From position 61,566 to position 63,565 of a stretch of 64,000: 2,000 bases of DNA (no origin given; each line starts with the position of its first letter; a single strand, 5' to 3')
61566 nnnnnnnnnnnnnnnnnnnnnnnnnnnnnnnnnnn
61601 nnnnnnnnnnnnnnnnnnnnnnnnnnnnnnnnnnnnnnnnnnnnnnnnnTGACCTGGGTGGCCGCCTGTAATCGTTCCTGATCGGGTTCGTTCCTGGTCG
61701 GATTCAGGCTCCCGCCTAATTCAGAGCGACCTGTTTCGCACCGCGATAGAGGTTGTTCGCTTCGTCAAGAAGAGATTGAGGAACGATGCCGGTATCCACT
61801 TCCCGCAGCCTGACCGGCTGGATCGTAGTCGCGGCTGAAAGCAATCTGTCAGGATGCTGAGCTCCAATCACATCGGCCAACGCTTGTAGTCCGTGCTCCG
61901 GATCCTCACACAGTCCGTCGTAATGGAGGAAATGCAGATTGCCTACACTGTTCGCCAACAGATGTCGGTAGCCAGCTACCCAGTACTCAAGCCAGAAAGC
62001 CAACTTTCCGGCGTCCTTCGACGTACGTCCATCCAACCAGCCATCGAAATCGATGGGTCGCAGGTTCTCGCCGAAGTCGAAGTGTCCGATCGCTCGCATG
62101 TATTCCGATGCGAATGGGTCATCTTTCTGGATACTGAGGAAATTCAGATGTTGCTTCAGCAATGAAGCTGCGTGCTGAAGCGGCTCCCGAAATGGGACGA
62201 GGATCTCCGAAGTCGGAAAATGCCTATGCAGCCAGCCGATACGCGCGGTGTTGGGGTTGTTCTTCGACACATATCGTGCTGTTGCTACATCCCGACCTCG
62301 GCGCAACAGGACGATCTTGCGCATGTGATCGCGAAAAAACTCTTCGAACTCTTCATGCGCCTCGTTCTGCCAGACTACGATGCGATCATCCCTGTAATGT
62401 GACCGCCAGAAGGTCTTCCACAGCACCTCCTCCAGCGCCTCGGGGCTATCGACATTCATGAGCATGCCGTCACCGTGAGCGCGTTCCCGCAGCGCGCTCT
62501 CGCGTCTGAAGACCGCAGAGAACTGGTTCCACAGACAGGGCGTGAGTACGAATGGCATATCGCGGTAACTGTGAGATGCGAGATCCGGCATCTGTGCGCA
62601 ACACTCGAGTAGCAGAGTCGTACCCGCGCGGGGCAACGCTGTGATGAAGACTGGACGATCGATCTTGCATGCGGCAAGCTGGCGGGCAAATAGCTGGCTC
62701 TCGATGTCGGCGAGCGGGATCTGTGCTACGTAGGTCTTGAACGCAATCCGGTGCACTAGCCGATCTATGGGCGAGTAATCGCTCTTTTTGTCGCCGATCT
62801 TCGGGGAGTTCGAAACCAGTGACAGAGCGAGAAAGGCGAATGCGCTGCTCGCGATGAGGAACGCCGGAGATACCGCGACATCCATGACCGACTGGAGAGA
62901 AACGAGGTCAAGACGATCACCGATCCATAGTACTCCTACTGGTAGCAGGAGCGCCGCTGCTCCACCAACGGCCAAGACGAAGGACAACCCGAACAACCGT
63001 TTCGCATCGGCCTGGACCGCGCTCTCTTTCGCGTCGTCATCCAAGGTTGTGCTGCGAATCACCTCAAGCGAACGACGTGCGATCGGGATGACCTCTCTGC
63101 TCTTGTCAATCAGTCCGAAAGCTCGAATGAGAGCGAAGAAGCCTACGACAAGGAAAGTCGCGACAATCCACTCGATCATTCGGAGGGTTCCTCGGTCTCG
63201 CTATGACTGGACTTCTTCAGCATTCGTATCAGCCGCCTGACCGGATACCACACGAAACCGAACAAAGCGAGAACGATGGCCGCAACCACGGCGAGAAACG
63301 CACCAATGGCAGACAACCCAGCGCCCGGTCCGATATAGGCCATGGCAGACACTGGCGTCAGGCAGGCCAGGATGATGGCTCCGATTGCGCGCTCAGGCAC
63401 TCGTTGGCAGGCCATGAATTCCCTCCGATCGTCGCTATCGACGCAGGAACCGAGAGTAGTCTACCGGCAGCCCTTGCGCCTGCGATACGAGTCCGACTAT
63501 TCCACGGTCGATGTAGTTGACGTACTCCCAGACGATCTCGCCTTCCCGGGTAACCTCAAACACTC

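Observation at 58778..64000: Sulfation cluster: ASST-like protein, small membrane protein, membrane-anchored PAPS-type sulfotransferase, cysD and a fused cysNC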

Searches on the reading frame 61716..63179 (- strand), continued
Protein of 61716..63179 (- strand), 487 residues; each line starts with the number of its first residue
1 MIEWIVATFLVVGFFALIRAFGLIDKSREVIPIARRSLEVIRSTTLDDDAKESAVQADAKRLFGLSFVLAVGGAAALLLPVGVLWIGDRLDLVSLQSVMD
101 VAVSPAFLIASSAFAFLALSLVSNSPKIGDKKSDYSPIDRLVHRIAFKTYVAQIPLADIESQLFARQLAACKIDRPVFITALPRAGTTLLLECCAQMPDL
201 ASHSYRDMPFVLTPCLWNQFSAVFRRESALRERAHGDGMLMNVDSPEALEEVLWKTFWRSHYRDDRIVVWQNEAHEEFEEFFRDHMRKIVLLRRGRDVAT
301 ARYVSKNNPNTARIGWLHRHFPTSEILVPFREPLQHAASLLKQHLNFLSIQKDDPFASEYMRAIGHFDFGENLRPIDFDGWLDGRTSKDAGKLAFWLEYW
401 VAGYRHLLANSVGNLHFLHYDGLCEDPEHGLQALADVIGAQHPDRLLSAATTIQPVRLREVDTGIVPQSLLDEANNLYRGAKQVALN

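Call 50: find_related_loci(query=A2, collection=metagenome_contigs, flank=8000)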
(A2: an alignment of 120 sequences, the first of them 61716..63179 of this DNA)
Query A2 (487 aa) in metagenome_contigs; peptide patterns used: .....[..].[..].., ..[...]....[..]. (x = any residue, [..] = any of these).
598 stretches matched a pattern; 565 encode a relative of the query (tblastn E <= 1e-3); the best 80 are kept; 80 distinct loci.
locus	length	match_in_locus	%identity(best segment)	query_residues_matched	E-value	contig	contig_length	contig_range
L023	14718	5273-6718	64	1-485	0e+0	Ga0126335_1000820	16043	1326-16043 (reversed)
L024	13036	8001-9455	61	1-487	0e+0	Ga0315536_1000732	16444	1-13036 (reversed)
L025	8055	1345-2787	61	1-485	0e+0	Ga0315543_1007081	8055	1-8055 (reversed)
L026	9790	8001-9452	60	1-487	0e+0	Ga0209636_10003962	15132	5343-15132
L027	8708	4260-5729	56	1-487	0e+0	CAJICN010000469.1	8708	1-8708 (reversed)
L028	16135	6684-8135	57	2-486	0e+0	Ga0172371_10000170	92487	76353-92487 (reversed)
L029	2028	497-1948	60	1-487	0e+0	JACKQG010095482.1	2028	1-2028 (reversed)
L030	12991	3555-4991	56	1-478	0e+0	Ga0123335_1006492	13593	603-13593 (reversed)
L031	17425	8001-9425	55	1-475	0e+0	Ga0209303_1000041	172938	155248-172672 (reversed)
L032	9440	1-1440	59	7-487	0e+0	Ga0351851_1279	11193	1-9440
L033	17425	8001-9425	55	1-475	0e+0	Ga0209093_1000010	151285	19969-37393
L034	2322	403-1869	54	1-487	0e+0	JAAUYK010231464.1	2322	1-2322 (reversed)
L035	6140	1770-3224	55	1-487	0e+0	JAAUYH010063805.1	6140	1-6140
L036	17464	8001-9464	54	1-487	3e-175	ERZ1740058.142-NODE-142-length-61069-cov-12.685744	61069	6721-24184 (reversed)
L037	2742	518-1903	54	22-487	0e+0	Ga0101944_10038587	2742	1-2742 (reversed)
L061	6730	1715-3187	44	1-483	2e-148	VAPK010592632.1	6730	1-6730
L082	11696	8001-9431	43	1-477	9e-125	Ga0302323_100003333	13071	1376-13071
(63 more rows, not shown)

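Call 54: predict_structure(alignment_id=A4)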
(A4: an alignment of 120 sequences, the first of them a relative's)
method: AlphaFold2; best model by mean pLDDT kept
length: 438 residues; sequences in the alignment: 120
mean_pLDDT: 91.5   pTM: 0.86
mean pLDDT of the five models: 91.5, 90.8, 90.7, 89.7, 89.5
residues with pLDDT >= 90: 341; 70-90: 72; 50-70: 24; < 50: 1
segments of 3 or more residues with pLDDT < 50: none
pLDDT, mean of each block of 10 residues (from residue 1): 81 93 81 74 72 81 70 88 96 96 97 96 94 96 97 97 98 94 97 95 95 98 97 93 76 89 95 97 97 97 97 94 98 86 92 95 91 95 96 95 94 93 96 75
secondary structure, 60 per line:
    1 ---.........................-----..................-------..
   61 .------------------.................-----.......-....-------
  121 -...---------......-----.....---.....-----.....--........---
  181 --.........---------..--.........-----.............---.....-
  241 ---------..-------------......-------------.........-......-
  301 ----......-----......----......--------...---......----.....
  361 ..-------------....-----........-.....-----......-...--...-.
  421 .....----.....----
elements in order: H4-28 H34-51 E59-61 E80-86 E90-96 E102-108 H110-113 E134-139 E145-149 E153-157 E163-167 E170-177 E183-191 E205-213 E219-224 H225-231 H235-239 E265-270 E284-289 E294-299 E305-310 E316-321 E326-331 E346-351 E356-362 E376-379 E385-389 E394-398 E404-409 E411-413 E416-418 E420-425 H430-434

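Call 57: fold_search(model_id=the predicted structure, library=pdb)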
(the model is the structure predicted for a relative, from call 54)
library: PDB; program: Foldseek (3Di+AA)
matches with E <= 10: 1672; with E <= 0.001: 1266
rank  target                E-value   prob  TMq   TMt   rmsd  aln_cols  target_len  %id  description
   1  9kf6                  5.8e-16  1.00  0.55  0.54   5.7       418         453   17  Crystal structure of the reaction intermediate of Streptomyces sp. sulfotransferase Cpz4 involved in caprazamycins synth (released 2025-11-05)
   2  9kf4                  8.5e-16  1.00  0.56  0.54   5.6       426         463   18  Crystal structure of Streptomyces sp. sulfotransferase Cpz4 involved in Caprazamycins Synthesis (released 2025-11-05)
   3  4p04_B                5.2e-13  1.00  0.53  0.43   8.5       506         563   12  Apo form of bacterial arylsulfate sulfotransferase (ASST) H436N mutant with MPO in the active site (released 2014-03-26)
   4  4p04_A                1.3e-12  1.00  0.55  0.44   8.4       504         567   12  Apo form of bacterial arylsulfate sulfotransferase (ASST) H436N mutant with MPO in the active site (released 2014-03-26)
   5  4p07_A                1.3e-12  1.00  0.52  0.42   9.6       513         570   12  Bacterial aryl sulfotransferase (ASST) soaked with human urine (released 2014-03-26)
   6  3ets_B                2.2e-12  1.00  0.55  0.44   8.8       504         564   12  Crystal structure of a bacterial arylsulfate sulfotransferase catalytic intermediate with 4-methylumbelliferone bound  (released 2008-11-25)
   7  3no2                  1.1e-11  1.00  0.46  0.70   5.9       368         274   16  Crystal structure of a protein of unknown function (BACCAC_01654) from Bacteroides caccae at 1.35 A resolution (released 2010-07-28)
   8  8okv_B                4.0e-10  1.00  0.41  0.51  10.0       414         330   11  lipoprotein BT2095 from Bacteroides thetaiotamicron bound to cyanocobalamin CnCbl (released 2023-09-20)
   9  8okv_D                5.2e-10  1.00  0.40  0.52   7.8       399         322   11  lipoprotein BT2095 from Bacteroides thetaiotamicron bound to cyanocobalamin CnCbl (released 2023-09-20)
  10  6tji_A                6.2e-10  1.00  0.29  0.33  11.3       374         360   12  Crystal structure of the computationally designed Cake10 protein (released 2020-05-06)
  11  6tjh_A                7.3e-10  1.00  0.30  0.35  10.4       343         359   11  Crystal structure of the computationally designed Cake9 protein (released 2020-05-06)
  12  8okv_C                1.2e-09  1.00  0.43  0.54   8.5       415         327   11  lipoprotein BT2095 from Bacteroides thetaiotamicron bound to cyanocobalamin CnCbl (released 2023-09-20)
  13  8prj                  1.3e-09  1.00  0.36  0.46   7.0       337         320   12  The structure of v31Bagel8 (released 2024-07-24)
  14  8bmx_D                1.3e-09  1.00  0.40  0.50  11.0       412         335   10  Bacteroides thetaiotaomicron B12 TonB dependent transporter in complex with a surface lipoprotein (released 2023-09-20)
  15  8ptf                  1.8e-09  1.00  0.43  0.52   7.6       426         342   10  The surface-exposed lipo-protein of BtuG2 in complex with cyanocobalamin. (released 2024-07-24)
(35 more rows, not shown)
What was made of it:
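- Its best folds are Cpz4 9kf6/9kf4 (E about 6e-16), then E. coli ASST (E about 5e-13) (calls 54, 57). Foldseek also returns many non-enzymatic propellers at E around 1e-9 to 1e-10 (call 57). The top fold hits are the two solved ASST-type enzymes, by a margin of 3 to 6 orders of magnitude (call 57).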

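Call 61: find_encoding_contigs(protein=window:61716-63179:-, flank=10000, max_places=3)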
Protein window:61716-63179:- (487 aa): 1 contig read that carries it; 1 place shown.
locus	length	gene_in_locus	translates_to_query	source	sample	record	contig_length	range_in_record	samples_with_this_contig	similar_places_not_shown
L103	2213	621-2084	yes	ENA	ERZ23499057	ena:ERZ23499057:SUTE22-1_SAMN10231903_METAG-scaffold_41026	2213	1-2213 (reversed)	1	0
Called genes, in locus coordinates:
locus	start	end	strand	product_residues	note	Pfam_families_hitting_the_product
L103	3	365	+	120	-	?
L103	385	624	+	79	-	-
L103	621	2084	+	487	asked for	PF13469:Sulfotransfer_3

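Call 75: search_protein_families(library=pfam, proteins=[L032:1498-2403:+, L032:2404-4332:+, L032:4394-5437:-, L032:5555-7006:+, L032:6993-8519:+, L061:3308-3916:-, L082:5589-7256:-, L002:16733-18703:+, L017:11685-13259:+], max_evalue=0.0001)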
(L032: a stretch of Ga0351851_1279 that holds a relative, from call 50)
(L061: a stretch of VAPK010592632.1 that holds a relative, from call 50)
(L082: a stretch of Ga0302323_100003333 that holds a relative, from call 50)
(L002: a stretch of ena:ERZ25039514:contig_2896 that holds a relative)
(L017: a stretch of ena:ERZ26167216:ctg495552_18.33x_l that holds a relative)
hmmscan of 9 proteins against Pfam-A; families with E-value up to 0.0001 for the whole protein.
L032:1498-2403:+ (301 aa): 1 family
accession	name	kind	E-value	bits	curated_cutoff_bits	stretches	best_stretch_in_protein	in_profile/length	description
PF01507.26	PAPS_reduct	-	6e-50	170.1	22.5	1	30-254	2-173/175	Phosphoadenosine phosphosulfate reductase domain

L032:2404-4332:+ (642 aa): 5 families
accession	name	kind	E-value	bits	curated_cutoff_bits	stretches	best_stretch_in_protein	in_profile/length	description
PF01583.26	APS_kinase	-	3.4e-64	215.9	21.1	1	467-615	2-151/152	Adenylylsulphate kinase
PF00009.33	GTP_EFTU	-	8.9e-40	136.7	26.5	1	22-204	5-176/188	Elongation factor Tu GTP binding domain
PF22594.2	GTP-eEF1A_C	-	2.4e-25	89.3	27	1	327-424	2-100/101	GTP-eEF1A C-terminal domain-like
PF03144.31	GTP_EFTU_D2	-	3.1e-06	27.9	30.3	1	254-314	5-72/73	Elongation factor Tu domain 2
PF13671.12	AAA_33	-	1.7e-05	25.6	27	0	471-581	3-114/143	AAA domain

L032:4394-5437:- (347 aa): 7 families
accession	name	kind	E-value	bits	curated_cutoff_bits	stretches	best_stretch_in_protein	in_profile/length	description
PF01370.27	Epimerase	-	2e-40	139.1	20.9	1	6-227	2-240/240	NAD dependent epimerase/dehydratase family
PF16363.11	GDP_Man_Dehyd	-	5.6e-26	92.2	27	1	6-305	1-325/332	GDP-mannose 4,6 dehydratase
PF01073.25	3Beta_HSD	-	1.7e-21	76.9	22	1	6-210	1-226/280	3-beta hydroxysteroid dehydrogenase/isomerase family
PF07993.18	NAD_binding_4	-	1.3e-14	54.4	20.1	1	41-170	58-212/258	Male sterility protein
PF13460.12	NAD_binding_10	-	8.9e-13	48.9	27.2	1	9-161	1-142/184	NAD(P)H-binding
PF04321.23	RmlD_sub_bind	-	1.3e-10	41.3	27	1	6-157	4-146/287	RmlD substrate binding domain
PF02719.21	Polysacc_synt_2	-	6.7e-08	32.5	20.2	1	6-112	2-128/293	Polysaccharide biosynthesis protein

L032:5555-7006:+ (483 aa): 3 families
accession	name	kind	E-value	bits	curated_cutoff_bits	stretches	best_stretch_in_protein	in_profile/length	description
PF00483.29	NTP_transferase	-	1.8e-29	103.5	21.2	1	7-217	2-218/245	Nucleotidyl transferase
PF00535.33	Glycos_transf_2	-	6.2e-23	82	23.3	1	251-400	1-159/168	Glycosyl transferase family 2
PF12804.13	NTP_transf_3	-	6.5e-14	52.9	27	1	7-133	1-119/160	MobA-like NTP transferase domain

L032:6993-8519:+ (508 aa): 0 families

L061:3308-3916:- (202 aa): 2 families
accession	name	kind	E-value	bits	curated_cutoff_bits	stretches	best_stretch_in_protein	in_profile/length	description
PF01583.26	APS_kinase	-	5.6e-67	225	21.1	1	27-177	1-152/152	Adenylylsulphate kinase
PF13671.12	AAA_33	-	1.4e-07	32.3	27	1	31-143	2-115/143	AAA domain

L082:5589-7256:- (555 aa): 0 families

L002:16733-18703:+ (656 aa): 0 families

L017:11685-13259:+ (524 aa): 0 families
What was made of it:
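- In L032, ST-cysD-cysNC is followed by an epimerase and an NTP-transferase/GT2 gene (call 75).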

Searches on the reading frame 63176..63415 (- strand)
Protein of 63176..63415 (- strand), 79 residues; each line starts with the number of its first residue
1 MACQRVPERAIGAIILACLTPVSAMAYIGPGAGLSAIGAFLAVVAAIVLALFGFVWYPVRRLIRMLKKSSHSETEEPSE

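Call 3: search_protein_families(library=pfam, proteins=[window:63176-63415:-], max_evalue=0.01)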
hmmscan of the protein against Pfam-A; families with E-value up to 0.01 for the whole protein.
window:63176-63415:- (79 aa): 1 family
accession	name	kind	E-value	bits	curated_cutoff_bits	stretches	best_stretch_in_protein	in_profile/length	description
PF03706.18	LPG_synthase_TM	-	0.0005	20.1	33.4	1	6-62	114-172/302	Lysylphosphatidylglycerol synthase TM region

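Call 4: search_protein_families(library=ncbifam, proteins=[window:63176-63415:-], max_evalue=0.01)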
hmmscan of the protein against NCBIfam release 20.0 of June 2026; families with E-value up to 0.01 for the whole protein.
window:63176-63415:- (79 aa): 0 families

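Call 60: find_encoding_contigs(protein=window:63176-63415:-, flank=10000, max_places=3)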
Protein window:63176-63415:- (79 aa): 2 contigs read that carry it; 2 places shown.
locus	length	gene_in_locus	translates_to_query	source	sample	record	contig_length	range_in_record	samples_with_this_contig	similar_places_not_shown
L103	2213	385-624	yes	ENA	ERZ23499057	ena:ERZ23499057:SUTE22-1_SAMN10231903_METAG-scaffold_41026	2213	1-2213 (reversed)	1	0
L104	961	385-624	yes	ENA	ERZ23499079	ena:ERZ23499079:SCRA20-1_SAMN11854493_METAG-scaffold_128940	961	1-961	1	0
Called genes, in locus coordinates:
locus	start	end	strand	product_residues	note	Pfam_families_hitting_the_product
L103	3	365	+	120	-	?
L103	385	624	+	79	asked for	-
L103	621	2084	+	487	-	PF13469:Sulfotransfer_3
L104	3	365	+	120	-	?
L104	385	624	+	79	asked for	-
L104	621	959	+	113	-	?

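Call 92: search_protein_representatives(protein=window:63176-63415:-)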
Query: 79 residues. Proteins with E-value up to 0.001 (for the whole library): 2171; up to 1e-10: 414; up to 1e-30: 0. The best 150 are listed.
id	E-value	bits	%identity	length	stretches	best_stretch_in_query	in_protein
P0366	7.0e-18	80.3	58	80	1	13-71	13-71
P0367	6.7e-17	77.2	62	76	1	13-75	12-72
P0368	3.4e-16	74.9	54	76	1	9-75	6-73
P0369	3.6e-16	74.9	64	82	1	22-77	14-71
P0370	4.6e-16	74.5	59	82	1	13-75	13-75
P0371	4.6e-16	74.5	63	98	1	19-78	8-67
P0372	8.2e-16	73.7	60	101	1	14-72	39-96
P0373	8.2e-16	73.7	64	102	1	13-68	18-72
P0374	1.1e-15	73.3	62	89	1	15-70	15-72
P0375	1.3e-15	73.1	57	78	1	10-69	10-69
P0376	1.5e-15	72.9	58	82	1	14-72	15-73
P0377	1.5e-15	72.9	51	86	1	13-71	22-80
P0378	1.9e-15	72.6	52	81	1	11-76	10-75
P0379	2.1e-15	72.5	50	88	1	11-75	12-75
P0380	2.2e-15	72.4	55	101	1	14-77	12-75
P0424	4.9e-14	68.1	40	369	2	13-78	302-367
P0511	9.7e-13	64.0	56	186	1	10-72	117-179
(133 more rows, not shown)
